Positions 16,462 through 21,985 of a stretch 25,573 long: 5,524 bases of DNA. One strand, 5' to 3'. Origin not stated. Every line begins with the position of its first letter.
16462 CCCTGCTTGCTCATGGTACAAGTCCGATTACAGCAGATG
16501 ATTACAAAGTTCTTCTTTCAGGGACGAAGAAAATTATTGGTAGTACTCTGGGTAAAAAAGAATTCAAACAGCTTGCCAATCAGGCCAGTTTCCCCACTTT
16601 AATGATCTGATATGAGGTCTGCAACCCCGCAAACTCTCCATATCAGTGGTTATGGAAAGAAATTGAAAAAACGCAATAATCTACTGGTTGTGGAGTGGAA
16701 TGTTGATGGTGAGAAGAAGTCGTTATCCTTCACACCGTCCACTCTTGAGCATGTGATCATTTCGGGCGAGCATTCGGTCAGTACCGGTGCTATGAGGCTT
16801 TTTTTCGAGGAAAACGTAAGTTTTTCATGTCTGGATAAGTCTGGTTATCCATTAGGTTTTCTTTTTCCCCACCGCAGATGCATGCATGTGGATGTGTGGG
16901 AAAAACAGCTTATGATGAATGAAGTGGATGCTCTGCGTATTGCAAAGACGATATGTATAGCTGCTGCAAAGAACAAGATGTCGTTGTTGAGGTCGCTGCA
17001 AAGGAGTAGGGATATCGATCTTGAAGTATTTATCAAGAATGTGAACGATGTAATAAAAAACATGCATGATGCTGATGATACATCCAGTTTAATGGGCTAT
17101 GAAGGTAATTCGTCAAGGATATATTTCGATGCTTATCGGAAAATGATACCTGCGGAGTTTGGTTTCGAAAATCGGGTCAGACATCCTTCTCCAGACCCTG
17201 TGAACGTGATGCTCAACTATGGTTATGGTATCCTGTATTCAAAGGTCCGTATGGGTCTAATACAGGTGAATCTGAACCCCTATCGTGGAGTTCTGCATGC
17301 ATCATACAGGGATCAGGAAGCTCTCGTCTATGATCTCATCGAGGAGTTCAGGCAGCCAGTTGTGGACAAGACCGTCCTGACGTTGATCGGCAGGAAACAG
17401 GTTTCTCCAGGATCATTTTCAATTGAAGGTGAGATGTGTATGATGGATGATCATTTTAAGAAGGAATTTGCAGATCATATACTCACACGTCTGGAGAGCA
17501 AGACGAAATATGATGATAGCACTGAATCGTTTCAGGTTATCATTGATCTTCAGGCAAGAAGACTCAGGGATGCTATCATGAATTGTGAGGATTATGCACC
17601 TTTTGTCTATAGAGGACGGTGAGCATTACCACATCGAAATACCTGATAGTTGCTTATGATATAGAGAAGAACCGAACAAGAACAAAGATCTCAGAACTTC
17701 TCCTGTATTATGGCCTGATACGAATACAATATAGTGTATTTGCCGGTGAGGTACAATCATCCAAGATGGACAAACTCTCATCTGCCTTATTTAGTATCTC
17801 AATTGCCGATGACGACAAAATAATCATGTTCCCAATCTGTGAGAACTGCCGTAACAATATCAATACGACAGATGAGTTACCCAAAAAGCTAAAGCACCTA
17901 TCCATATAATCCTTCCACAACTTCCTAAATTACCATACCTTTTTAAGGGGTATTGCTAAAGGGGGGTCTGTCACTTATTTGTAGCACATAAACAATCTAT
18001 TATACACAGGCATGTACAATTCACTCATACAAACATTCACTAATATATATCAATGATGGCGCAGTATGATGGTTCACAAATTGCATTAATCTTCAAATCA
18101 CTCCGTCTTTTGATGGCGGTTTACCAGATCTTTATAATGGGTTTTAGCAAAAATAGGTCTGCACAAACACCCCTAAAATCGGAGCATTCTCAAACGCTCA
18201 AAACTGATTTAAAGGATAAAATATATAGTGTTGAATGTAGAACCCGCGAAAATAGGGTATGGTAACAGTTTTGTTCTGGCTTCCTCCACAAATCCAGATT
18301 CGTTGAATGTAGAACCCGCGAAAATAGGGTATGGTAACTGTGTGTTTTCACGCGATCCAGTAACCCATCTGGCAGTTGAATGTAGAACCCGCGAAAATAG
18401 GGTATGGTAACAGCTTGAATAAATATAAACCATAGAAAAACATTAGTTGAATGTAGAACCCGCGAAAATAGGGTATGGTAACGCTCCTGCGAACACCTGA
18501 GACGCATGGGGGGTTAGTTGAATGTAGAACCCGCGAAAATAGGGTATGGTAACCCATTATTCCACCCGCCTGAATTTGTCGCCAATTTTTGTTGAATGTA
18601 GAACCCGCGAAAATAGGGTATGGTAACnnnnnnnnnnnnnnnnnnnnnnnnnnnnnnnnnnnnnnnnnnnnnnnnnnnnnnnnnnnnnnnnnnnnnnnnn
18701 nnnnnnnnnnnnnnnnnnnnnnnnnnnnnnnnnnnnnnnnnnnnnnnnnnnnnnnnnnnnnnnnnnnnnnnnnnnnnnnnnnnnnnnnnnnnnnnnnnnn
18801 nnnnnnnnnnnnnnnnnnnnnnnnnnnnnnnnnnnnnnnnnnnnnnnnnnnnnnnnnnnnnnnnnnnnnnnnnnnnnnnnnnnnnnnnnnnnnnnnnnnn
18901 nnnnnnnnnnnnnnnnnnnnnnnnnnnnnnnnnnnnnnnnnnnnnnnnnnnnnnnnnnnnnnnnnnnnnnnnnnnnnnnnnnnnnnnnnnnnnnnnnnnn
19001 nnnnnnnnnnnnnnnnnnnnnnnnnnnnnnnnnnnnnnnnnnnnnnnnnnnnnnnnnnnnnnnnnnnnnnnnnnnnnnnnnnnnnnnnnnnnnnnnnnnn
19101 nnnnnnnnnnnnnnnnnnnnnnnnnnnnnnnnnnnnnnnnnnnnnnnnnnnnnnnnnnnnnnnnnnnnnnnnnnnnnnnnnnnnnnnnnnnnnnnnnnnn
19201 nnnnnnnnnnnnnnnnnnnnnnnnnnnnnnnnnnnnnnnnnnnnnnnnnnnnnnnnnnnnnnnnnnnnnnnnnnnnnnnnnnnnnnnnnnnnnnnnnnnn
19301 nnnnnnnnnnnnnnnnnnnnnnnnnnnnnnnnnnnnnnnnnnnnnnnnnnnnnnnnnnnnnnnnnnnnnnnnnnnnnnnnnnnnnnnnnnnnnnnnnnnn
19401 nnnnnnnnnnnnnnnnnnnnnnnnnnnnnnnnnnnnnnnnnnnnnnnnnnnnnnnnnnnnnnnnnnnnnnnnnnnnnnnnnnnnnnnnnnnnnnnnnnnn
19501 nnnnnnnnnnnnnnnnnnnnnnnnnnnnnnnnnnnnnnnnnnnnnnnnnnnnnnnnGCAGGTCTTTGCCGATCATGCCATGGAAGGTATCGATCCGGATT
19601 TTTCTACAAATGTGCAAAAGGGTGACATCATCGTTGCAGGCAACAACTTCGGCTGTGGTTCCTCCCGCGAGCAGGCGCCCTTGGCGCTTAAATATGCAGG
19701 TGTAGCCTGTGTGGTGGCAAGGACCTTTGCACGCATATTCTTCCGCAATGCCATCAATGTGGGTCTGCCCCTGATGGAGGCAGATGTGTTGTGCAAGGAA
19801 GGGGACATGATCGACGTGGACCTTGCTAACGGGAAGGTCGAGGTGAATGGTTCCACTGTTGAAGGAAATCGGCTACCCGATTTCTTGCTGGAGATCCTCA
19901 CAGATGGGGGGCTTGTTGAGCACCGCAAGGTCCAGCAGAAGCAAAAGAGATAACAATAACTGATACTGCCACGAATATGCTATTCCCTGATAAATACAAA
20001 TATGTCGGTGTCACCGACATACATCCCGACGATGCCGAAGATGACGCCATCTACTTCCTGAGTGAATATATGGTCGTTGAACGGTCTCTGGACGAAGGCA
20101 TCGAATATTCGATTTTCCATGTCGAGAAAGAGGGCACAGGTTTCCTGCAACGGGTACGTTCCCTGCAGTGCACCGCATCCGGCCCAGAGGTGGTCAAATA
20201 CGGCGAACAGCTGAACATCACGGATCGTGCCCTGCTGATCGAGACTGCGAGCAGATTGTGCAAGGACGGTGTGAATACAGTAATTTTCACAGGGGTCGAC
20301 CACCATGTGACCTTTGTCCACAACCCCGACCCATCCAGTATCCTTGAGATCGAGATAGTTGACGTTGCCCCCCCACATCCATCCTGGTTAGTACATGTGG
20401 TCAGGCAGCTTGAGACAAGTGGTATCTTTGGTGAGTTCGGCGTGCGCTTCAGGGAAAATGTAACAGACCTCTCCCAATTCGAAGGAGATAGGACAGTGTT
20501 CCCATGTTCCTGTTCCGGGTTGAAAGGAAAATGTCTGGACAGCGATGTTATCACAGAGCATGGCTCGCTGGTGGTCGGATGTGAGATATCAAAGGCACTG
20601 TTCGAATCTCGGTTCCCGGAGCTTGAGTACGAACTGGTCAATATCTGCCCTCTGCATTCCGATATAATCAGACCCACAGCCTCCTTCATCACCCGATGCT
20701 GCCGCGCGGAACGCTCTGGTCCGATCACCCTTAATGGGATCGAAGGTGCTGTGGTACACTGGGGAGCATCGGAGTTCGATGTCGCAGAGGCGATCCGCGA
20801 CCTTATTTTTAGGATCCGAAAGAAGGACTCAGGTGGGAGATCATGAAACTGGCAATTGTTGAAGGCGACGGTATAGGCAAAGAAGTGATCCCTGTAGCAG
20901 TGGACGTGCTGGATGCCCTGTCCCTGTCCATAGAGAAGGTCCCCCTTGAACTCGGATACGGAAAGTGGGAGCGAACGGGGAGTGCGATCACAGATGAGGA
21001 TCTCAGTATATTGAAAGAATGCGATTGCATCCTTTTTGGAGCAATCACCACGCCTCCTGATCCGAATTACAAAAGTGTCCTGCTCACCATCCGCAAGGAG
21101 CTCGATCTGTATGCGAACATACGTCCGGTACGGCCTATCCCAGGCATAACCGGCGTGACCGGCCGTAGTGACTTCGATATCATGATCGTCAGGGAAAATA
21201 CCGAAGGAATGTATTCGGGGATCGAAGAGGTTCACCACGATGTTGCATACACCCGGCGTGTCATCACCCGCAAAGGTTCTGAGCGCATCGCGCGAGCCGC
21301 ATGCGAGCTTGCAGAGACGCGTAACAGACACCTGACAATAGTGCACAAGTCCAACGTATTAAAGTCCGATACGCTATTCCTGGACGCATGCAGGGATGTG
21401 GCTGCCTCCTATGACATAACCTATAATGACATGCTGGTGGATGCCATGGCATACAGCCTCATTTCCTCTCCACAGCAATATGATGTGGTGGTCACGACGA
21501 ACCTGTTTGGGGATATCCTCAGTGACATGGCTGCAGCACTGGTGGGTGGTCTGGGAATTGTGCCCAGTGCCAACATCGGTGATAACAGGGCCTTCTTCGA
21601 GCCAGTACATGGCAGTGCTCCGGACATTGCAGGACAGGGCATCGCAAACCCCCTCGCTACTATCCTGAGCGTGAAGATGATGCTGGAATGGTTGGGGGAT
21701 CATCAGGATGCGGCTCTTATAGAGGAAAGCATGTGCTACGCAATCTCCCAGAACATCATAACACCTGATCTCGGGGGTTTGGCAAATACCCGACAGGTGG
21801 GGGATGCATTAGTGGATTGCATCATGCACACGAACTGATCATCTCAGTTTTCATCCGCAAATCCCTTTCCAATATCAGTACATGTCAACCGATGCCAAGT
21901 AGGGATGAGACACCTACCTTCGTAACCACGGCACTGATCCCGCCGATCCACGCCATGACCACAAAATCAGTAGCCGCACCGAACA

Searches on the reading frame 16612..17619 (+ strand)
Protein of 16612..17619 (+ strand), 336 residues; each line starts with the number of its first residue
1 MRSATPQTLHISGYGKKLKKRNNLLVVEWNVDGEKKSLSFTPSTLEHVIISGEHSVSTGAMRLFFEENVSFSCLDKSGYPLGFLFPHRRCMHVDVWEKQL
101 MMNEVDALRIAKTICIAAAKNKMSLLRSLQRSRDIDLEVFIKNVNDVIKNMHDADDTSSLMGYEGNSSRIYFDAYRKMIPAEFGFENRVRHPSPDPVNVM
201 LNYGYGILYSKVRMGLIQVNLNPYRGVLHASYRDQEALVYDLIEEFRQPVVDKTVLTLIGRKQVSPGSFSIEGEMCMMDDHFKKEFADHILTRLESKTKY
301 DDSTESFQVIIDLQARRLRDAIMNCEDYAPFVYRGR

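Call 6: search_protein_families(library=pfam, proteins=[window:16612-17619:+], max_evalue=0.1)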
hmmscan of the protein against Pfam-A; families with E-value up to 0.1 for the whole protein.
window:16612-17619:+ (336 aa): 1 family
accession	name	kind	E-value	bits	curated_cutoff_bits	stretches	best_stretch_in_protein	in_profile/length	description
PF01867.21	Cas_Cas1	-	2.9e-71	240.4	22.3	1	9-289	1-280/283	CRISPR associated protein Cas1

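Call 7: search_protein_families(library=ncbifam, proteins=[window:16612-17619:+], max_evalue=0.1)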
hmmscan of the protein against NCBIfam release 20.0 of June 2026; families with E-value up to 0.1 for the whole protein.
window:16612-17619:+ (336 aa): 10 families
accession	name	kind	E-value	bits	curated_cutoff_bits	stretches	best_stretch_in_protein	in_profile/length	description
TIGR00287.1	cas1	equivalog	3.9e-70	236.5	71.7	1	8-329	1-326/327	CRISPR-associated endonuclease Cas1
TIGR04093.1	cas1_CYANO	exception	9.6e-58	195.7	385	1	8-334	2-334/334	type I-D CRISPR-associated endonuclease Cas1d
NF049935.1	cas4g_cas1g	exception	4.1e-52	177.4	560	1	6-334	214-546/546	CRISPR-associated endonuclease Cas4g/Cas1g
TIGR03640.1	cas1_DVULG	exception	8.6e-40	136.9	385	1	8-332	5-339/340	type I-C CRISPR-associated endonuclease Cas1c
TIGR03641.1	cas1_HMARI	exception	4.9e-39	134.5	304.1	1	10-333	4-322/324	type I-B CRISPR-associated endonuclease Cas1b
TIGR03983.1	cas1_MYXAN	equivalog_domain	1.5e-35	122.7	358.05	1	7-318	12-330/347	type I-MYXAN CRISPR-associated endonuclease Cas1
TIGR04329.1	cas1_PREFRAN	exception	2e-25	89.6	300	1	15-293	15-284/317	type V CRISPR-associated endonuclease Cas1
TIGR03639.1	cas1_NMENI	exception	2.8e-21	76.1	120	1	10-259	5-232/278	type II CRISPR-associated endonuclease Cas1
TIGR03637.1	cas1_YPEST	exception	7.7e-05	22.2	150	1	54-244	53-257/307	type I-F CRISPR-associated endonuclease Cas1f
TIGR03638.1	cas1_ECOLI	exception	0.0051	16.1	215.6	1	156-250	129-223/269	type I-E CRISPR-associated endonuclease Cas1e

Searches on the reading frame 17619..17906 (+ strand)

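Call 6: search_protein_families(library=pfam, proteins=[window:17619-17906:+], max_evalue=0.1)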
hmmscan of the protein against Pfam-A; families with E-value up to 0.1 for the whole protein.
window:17619-17906:+ (96 aa): 2 families
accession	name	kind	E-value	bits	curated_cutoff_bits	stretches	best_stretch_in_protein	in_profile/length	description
PF09827.14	CRISPR_Cas2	-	4.2e-18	65.7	23.8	1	8-80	2-73/74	CRISPR associated protein Cas2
PF07776.21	zf-AD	-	0.039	14.6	28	1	44-90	18-64/75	Zinc-finger associated domain (zf-AD)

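Call 7: search_protein_families(library=ncbifam, proteins=[window:17619-17906:+], max_evalue=0.1)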
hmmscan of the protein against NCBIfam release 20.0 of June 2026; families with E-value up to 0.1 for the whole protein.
window:17619-17906:+ (96 aa): 1 family
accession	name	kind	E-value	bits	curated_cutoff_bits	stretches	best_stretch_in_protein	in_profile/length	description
TIGR01573.1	cas2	equivalog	1.8e-16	60.1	24.5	1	7-86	1-83/96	CRISPR-associated endonuclease Cas2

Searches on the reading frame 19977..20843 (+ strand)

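Call 8: search_protein_families(library=pfam, proteins=[window:19977-20843:+], max_evalue=0.01)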
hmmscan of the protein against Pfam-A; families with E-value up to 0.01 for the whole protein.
window:19977-20843:+ (289 aa): 1 family
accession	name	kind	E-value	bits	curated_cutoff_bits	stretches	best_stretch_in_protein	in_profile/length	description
PF24830.1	DUF7714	-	2e-90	303.2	25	1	1-277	1-277/280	Family of unknown function (DUF7714)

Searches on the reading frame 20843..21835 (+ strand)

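Call 8: search_protein_families(library=pfam, proteins=[window:20843-21835:+], max_evalue=0.01)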
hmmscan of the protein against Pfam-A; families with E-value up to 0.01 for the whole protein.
window:20843-21835:+ (331 aa): 1 family
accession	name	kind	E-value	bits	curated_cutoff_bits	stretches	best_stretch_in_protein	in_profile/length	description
PF00180.25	Iso_dh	-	7.2e-99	331.8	27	1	2-322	1-347/348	Isocitrate/isopropylmalate dehydrogenase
